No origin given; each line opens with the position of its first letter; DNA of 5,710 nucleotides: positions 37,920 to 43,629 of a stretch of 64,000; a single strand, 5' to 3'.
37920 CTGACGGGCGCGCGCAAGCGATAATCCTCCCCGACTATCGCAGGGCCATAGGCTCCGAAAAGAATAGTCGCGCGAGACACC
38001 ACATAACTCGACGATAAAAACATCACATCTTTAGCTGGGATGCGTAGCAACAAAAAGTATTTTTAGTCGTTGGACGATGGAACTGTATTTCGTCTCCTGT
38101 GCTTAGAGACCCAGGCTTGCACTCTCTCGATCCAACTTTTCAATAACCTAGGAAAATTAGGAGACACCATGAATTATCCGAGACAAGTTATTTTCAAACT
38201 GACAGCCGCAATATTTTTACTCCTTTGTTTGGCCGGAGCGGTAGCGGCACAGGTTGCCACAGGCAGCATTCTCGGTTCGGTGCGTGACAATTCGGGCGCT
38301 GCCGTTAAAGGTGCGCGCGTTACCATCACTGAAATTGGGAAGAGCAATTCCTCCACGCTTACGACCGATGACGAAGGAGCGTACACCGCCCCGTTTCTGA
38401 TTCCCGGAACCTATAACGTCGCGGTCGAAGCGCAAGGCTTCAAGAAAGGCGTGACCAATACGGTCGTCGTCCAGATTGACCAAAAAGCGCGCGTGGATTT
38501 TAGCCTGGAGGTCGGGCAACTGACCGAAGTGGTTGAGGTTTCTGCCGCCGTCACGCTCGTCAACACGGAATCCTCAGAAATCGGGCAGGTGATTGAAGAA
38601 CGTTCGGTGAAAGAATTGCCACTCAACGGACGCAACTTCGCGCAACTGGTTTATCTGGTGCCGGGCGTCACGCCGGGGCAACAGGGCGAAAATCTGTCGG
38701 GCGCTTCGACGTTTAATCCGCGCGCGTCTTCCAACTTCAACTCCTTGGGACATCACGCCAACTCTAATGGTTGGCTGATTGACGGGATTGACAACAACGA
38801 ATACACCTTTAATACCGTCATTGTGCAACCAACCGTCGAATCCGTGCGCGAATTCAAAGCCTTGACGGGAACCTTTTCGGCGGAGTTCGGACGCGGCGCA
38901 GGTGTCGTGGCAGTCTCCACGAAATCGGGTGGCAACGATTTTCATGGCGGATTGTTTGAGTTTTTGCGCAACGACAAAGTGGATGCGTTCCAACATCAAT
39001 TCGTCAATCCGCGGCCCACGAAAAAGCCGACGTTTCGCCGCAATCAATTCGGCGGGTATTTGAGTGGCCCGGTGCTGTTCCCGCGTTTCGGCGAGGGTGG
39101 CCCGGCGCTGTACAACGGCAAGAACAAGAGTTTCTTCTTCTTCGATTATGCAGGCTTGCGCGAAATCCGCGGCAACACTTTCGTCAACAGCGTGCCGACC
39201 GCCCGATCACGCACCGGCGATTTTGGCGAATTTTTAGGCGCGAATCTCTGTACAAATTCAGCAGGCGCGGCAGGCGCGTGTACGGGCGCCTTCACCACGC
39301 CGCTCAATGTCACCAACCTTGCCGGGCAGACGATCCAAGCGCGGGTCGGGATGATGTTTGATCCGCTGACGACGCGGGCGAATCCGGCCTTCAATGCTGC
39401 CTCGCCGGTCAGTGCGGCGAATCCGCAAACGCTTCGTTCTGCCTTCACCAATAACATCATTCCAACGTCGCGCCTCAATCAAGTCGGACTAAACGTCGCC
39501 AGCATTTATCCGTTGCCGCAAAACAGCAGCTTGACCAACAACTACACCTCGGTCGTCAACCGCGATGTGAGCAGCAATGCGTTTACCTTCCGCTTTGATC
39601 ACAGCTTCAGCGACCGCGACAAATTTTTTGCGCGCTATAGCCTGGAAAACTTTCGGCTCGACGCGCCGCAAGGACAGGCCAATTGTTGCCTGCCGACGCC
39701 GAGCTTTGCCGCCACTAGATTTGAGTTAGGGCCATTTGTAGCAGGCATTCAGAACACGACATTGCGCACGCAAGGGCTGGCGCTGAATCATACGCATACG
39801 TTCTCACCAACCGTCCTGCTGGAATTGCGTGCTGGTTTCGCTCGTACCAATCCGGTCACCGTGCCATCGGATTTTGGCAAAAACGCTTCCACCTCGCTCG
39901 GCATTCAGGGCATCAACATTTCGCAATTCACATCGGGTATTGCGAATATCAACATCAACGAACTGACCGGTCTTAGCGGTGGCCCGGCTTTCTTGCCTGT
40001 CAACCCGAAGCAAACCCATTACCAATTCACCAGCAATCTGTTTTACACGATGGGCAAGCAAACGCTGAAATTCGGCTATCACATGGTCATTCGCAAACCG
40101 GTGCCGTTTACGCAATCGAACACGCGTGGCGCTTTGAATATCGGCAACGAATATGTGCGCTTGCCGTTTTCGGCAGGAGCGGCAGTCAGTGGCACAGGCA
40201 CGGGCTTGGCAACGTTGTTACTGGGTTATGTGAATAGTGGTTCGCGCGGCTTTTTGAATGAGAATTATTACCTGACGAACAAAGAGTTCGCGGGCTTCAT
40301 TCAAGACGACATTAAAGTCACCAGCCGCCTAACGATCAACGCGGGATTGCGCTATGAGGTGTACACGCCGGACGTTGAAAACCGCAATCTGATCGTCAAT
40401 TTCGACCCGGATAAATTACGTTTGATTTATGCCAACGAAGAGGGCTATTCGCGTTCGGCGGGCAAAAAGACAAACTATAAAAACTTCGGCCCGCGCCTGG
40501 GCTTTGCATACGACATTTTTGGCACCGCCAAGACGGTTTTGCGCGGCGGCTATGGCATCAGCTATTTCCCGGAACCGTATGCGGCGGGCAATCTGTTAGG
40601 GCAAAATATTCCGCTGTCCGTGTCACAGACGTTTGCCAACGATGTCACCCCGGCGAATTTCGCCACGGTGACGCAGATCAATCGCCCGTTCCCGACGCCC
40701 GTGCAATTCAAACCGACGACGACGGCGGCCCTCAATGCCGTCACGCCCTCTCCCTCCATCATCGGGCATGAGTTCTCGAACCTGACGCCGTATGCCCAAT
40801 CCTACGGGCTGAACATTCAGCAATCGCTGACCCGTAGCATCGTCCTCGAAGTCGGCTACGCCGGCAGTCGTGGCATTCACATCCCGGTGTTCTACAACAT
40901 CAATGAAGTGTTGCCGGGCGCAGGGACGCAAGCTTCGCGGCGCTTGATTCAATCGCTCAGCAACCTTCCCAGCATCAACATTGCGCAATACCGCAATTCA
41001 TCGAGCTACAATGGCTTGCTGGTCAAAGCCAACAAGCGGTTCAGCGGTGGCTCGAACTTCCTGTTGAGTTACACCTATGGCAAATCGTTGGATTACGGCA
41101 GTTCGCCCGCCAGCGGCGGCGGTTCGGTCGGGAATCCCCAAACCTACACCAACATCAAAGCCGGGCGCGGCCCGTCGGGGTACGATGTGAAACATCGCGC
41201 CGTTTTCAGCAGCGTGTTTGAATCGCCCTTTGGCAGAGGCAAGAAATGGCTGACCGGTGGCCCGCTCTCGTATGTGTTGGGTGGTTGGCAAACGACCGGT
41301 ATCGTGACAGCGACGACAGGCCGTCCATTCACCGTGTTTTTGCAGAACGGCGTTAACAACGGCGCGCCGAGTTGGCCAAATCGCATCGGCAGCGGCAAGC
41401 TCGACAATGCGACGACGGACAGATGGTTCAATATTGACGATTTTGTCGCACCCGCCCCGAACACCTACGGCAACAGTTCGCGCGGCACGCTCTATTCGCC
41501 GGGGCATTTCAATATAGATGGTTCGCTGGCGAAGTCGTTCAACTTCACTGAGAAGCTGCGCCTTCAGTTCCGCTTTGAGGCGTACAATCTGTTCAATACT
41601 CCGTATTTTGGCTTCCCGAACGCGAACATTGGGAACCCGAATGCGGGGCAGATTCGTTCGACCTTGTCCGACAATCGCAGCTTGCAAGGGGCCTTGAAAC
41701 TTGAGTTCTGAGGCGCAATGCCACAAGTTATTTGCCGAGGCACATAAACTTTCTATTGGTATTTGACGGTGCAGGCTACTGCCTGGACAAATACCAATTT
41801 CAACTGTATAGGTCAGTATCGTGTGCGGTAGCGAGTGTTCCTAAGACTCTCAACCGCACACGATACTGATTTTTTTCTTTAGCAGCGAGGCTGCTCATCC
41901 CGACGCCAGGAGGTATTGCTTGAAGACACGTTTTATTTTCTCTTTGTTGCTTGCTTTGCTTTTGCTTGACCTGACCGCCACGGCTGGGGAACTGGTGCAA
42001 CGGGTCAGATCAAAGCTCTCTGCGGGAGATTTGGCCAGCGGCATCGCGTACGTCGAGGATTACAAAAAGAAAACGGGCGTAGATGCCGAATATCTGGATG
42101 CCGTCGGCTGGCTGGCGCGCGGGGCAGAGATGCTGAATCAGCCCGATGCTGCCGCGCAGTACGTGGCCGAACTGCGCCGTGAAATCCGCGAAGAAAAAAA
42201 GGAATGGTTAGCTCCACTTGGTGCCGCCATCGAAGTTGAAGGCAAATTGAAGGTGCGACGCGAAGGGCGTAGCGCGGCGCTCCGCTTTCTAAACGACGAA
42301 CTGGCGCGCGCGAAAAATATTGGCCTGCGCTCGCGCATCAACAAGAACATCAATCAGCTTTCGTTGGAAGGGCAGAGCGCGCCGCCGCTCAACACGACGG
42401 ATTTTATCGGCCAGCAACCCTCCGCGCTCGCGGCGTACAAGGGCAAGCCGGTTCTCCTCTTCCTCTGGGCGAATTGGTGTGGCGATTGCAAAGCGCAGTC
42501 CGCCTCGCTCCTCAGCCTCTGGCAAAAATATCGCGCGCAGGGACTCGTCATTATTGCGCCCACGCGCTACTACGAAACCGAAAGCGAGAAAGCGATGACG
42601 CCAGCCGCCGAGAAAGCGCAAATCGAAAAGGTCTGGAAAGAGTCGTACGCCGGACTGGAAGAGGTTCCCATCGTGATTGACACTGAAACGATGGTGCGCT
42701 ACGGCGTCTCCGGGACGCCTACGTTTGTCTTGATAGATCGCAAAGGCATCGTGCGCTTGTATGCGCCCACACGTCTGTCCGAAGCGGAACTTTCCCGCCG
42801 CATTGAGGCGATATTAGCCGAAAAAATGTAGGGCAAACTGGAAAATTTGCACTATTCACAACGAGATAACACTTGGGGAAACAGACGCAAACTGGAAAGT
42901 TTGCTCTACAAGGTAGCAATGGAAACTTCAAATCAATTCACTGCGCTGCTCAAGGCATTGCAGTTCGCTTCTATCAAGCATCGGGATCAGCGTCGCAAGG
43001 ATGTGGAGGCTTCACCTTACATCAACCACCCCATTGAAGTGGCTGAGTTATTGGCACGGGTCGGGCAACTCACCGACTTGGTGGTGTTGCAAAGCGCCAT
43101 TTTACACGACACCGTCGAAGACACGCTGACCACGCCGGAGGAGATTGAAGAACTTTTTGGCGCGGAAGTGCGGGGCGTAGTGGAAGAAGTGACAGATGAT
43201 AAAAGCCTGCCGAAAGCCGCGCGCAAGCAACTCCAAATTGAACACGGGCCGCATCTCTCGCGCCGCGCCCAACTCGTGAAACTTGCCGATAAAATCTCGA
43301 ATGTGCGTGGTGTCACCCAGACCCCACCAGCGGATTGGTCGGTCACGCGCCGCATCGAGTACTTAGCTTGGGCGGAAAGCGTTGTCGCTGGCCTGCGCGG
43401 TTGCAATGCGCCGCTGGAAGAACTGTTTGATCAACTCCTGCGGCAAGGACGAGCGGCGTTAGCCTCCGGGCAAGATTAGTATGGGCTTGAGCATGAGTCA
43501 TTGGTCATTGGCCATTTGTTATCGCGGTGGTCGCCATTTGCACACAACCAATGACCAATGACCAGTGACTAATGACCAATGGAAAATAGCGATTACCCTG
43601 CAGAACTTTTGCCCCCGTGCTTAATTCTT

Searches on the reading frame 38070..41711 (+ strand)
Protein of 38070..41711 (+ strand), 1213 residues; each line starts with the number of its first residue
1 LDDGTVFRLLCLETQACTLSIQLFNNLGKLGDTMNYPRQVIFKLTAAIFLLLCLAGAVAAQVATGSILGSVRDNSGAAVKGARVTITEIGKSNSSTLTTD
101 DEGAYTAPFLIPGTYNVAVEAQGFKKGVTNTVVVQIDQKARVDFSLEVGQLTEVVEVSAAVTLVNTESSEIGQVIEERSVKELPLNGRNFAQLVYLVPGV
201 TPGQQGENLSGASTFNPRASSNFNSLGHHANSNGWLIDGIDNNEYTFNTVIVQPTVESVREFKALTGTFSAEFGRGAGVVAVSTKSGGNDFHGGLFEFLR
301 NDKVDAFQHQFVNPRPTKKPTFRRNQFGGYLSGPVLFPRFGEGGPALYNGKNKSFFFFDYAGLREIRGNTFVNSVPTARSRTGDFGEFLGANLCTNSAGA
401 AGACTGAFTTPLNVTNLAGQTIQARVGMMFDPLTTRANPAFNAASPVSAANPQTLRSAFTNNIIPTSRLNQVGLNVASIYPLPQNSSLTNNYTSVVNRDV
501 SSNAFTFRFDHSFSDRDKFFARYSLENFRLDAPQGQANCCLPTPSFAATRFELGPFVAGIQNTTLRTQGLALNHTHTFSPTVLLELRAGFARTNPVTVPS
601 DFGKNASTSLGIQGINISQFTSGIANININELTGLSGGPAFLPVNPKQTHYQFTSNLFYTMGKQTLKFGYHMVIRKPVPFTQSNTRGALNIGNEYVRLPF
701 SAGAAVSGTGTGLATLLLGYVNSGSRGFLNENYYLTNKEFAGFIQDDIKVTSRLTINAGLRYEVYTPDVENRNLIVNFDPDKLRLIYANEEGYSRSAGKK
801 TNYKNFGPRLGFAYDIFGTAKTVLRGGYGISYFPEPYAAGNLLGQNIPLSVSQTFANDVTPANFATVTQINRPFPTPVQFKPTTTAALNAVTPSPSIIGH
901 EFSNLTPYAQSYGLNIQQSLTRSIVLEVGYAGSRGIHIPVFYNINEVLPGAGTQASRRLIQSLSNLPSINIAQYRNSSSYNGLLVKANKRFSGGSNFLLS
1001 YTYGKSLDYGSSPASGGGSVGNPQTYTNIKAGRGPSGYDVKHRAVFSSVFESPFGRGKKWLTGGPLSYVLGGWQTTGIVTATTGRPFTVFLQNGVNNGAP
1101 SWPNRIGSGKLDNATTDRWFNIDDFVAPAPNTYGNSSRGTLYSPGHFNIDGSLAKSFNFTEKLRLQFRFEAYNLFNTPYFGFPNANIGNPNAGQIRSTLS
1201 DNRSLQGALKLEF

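Call 12: search_protein_families(library=pfam, proteins=[window:38070-41711:+])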
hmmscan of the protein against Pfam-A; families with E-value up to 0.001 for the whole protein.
window:38070-41711:+ (1213 aa): 6 families
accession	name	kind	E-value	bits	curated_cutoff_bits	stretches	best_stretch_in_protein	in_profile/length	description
PF25183.1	OMP_b-brl_4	-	2.6e-223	744.4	30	1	283-1206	1-838/838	Outer membrane beta barrel domain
PF13620.12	CarboxypepD_reg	-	1.3e-17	64.4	32.3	1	66-147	1-82/82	Carboxypeptidase regulatory-like domain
PF00593.30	TonB_dep_Rec_b-barrel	-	7.3e-07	29.8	27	1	562-838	55-245/436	TonB dependent receptor-like, beta-barrel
PF17210.9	SdrD_B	-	5.2e-05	23.9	29.7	1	72-132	17-74/112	SdrD B-like domain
PF07715.20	Plug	-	0.00012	23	23.9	1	174-277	11-103/107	TonB-dependent Receptor Plug Domain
PF13715.12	CarbopepD_reg_2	-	0.00046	20.6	32.2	0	68-155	2-87/88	CarboxypepD_reg-like domain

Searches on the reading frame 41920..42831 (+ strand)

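Call 12: search_protein_families(library=pfam, proteins=[window:41920-42831:+])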
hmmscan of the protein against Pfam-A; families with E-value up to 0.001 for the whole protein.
window:41920-42831:+ (303 aa): 5 families
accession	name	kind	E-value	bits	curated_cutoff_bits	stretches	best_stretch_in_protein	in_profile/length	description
PF00578.27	AhpC-TSA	-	3.9e-12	46.6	26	1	151-279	2-122/124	AhpC/TSA family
PF13098.12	Thioredoxin_2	-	6.4e-11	43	27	1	173-282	3-91/104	Thioredoxin-like domain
PF08534.16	Redoxin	-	2.2e-09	37.7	26.6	1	151-279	3-129/148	Redoxin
PF13905.12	Thioredoxin_8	-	8.5e-08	32.9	27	1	175-278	1-94/94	Thioredoxin-like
PF00085.26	Thioredoxin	-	4.5e-07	30.2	23.5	1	175-206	18-49/103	Thioredoxin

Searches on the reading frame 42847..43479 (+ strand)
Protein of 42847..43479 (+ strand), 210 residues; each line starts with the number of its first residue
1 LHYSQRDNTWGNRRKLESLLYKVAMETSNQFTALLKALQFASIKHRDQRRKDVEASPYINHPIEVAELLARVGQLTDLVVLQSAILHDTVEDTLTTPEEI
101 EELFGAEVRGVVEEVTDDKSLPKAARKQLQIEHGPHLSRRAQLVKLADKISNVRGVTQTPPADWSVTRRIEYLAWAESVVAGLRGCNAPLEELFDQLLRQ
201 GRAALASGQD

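Call 12: search_protein_families(library=pfam, proteins=[window:42847-43479:+])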
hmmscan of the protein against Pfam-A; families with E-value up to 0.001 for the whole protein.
window:42847-43479:+ (210 aa): 2 families
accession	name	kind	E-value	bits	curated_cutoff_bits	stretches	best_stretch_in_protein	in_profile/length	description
PF13328.12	HD_4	-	4.3e-18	66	27.2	1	37-164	1-135/156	HD domain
PF01966.28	HD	-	7.4e-08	33.1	22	1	58-152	1-115/116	HD domain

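Call 23: find_encoding_contigs(protein=window:42919-43479:+, flank=3000, max_places=6)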
Protein window:42919-43479:+ (186 aa): 1 contig read that carries it; 1 place shown.
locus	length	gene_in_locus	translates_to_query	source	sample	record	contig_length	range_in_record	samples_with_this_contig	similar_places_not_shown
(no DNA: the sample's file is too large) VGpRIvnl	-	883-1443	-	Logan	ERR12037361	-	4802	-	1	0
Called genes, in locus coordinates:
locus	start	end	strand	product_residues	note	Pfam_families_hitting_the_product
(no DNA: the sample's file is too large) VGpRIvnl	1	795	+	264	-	?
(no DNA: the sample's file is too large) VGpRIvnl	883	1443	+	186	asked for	PF13328:HD_4, PF01966:HD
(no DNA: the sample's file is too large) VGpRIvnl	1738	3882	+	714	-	PF00069:Pkinase, PF07714:PK_Tyr_Ser-Thr, PF03109:ABC1 (weak), PF03781:FGE-sulfatase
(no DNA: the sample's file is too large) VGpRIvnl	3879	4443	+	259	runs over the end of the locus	PF14326:DUF4384 (weak)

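Call 55: find_homologous_proteins(query=window:42919-43479:+, max_evalue=1e-20)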
Query window:42919-43479:+ (186 aa): 7997 proteins with E <= 1e-20 among 8000 candidates; the best 120 are listed.
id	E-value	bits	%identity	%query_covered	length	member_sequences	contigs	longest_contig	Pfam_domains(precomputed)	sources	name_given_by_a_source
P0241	2.3e-114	397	100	100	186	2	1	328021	PF13328.13,PF01966.29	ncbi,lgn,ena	-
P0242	4.7e-91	321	81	98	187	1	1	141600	PF13328.13,PF01966.29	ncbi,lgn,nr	ncbi:MAG: bifunctional (p)ppGpp synthetase/guanosine-3',5'-bis(diphosphate) 3'-pyrophosphohydrolase 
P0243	5.0e-91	321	81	98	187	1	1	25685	PF13328.13,PF01966.29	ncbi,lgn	-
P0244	9.2e-89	314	80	98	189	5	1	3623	PF13328.13,PF01966.29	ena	-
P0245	1.3e-88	313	79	98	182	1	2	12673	PF13328.13,PF01966.29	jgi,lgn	jgi:guanosine-3',5'-bis(diphosphate) 3'-pyrophosphohydrolase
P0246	1.9e-87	310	79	96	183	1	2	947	PF13328.13,PF01966.29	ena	-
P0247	2.7e-87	309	78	98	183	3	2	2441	PF13328.13,PF01966.29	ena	-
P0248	9.0e-87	307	78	98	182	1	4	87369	PF13328.13,PF01966.29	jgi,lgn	jgi:guanosine-3',5'-bis(diphosphate) 3'-pyrophosphohydrolase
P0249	9.1e-87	307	79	98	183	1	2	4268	PF13328.13,PF01966.29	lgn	-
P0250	1.6e-86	307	78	97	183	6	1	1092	PF13328.13,PF01966.29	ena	-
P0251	2.7e-85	303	79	94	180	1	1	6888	PF13328.13,PF01966.29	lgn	-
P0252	3.0e-85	303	77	97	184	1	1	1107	PF13328.13,PF01966.29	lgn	-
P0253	4.1e-85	302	77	95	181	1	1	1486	PF13328.13,PF01966.29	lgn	-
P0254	5.5e-85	302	79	94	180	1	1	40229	PF13328.13,PF01966.29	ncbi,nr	ncbi:MAG: bifunctional (p)ppGpp synthetase/guanosine-3',5'-bis(diphosphate) 3'-pyrophosphohydrolase 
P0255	6.6e-85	301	77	97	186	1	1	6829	PF13328.13,PF01966.29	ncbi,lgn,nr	ncbi:MAG TPA: HD domain-containing protein [Blastocatellia bacterium]|nr:HD domain-containing protei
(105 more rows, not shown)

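Call 56: find_encoding_contigs(protein=P0242, flank=8000, max_places=2)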
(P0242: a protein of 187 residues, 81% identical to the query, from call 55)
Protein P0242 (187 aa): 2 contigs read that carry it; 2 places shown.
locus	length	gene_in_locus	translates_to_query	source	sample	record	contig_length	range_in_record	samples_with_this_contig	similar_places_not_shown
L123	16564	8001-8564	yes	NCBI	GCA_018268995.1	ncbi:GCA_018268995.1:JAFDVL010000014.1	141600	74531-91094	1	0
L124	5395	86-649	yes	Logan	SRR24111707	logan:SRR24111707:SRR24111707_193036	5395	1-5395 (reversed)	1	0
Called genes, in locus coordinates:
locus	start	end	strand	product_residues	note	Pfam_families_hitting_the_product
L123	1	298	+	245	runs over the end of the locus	PF03476:MOSC_N (weak), PF03473:MOSC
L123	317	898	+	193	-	PF13302:Acetyltransf_3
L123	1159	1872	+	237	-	PF00657:Lipase_GDSL, PF13472:Lipase_GDSL_2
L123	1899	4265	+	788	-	PF00933:Glyco_hydro_3, PF01915:Glyco_hydro_3_C, PF14310:Fn3-like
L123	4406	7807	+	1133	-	PF13620:CarboxypepD_reg, PF13715:CarbopepD_reg_2, PF17210:SdrD_B (weak), PF22904:NOMO1-like_2nd (weak), PF25183:OMP_b-brl_4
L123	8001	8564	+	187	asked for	PF13328:HD_4, PF01966:HD (weak)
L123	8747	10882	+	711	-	PF00069:Pkinase, PF07714:PK_Tyr_Ser-Thr, PF03109:ABC1 (weak), PF03781:FGE-sulfatase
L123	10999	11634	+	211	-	PF14326:DUF4384 (weak)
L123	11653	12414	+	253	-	PF14326:DUF4384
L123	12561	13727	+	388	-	PF13365:Trypsin_2, PF13620:CarboxypepD_reg (weak)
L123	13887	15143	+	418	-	PF16697:Yop-YscD_cpl, PF00498:FHA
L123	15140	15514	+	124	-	-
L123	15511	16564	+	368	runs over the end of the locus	PF06224:AlkZ-like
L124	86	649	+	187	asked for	PF13328:HD_4, PF01966:HD (weak)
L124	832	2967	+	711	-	PF00069:Pkinase, PF07714:PK_Tyr_Ser-Thr, PF03109:ABC1 (weak), PF03781:FGE-sulfatase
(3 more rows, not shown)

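Call 57: find_encoding_contigs(protein=P0243, flank=8000, max_places=2)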
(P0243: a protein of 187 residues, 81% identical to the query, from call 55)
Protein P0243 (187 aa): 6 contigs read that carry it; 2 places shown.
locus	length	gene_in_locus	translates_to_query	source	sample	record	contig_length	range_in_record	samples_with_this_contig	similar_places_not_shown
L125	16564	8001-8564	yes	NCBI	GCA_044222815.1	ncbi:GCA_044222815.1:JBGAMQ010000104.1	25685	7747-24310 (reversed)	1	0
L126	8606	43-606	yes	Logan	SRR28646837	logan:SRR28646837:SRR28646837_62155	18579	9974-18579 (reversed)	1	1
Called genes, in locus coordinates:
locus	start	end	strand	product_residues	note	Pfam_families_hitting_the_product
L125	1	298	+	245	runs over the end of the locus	PF03476:MOSC_N (weak), PF03473:MOSC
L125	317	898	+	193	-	PF13302:Acetyltransf_3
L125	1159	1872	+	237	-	PF00657:Lipase_GDSL, PF13472:Lipase_GDSL_2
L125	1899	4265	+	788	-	PF00933:Glyco_hydro_3, PF01915:Glyco_hydro_3_C, PF14310:Fn3-like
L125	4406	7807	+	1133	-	PF13620:CarboxypepD_reg, PF13715:CarbopepD_reg_2, PF17210:SdrD_B (weak), PF22904:NOMO1-like_2nd (weak), PF25183:OMP_b-brl_4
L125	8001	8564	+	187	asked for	PF13328:HD_4, PF01966:HD (weak)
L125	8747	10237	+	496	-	PF00069:Pkinase, PF07714:PK_Tyr_Ser-Thr, PF01163:RIO1 (faint), PF03109:ABC1 (weak)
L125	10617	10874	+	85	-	-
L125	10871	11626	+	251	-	PF14326:DUF4384 (weak)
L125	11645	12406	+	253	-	PF14326:DUF4384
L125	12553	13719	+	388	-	PF13365:Trypsin_2, PF13620:CarboxypepD_reg (weak)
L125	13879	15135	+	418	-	PF16697:Yop-YscD_cpl, PF00498:FHA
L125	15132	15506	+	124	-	-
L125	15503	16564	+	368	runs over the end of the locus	PF06224:AlkZ-like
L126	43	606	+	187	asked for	PF13328:HD_4, PF01966:HD (weak)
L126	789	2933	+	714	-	PF00069:Pkinase, PF07714:PK_Tyr_Ser-Thr, PF03109:ABC1 (weak), PF03781:FGE-sulfatase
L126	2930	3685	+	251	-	PF14326:DUF4384 (weak)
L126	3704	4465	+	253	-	PF14326:DUF4384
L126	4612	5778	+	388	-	PF13365:Trypsin_2, PF13620:CarboxypepD_reg (weak)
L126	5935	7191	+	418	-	PF16697:Yop-YscD_cpl, PF00498:FHA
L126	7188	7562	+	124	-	-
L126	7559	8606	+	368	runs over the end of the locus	PF06224:AlkZ-like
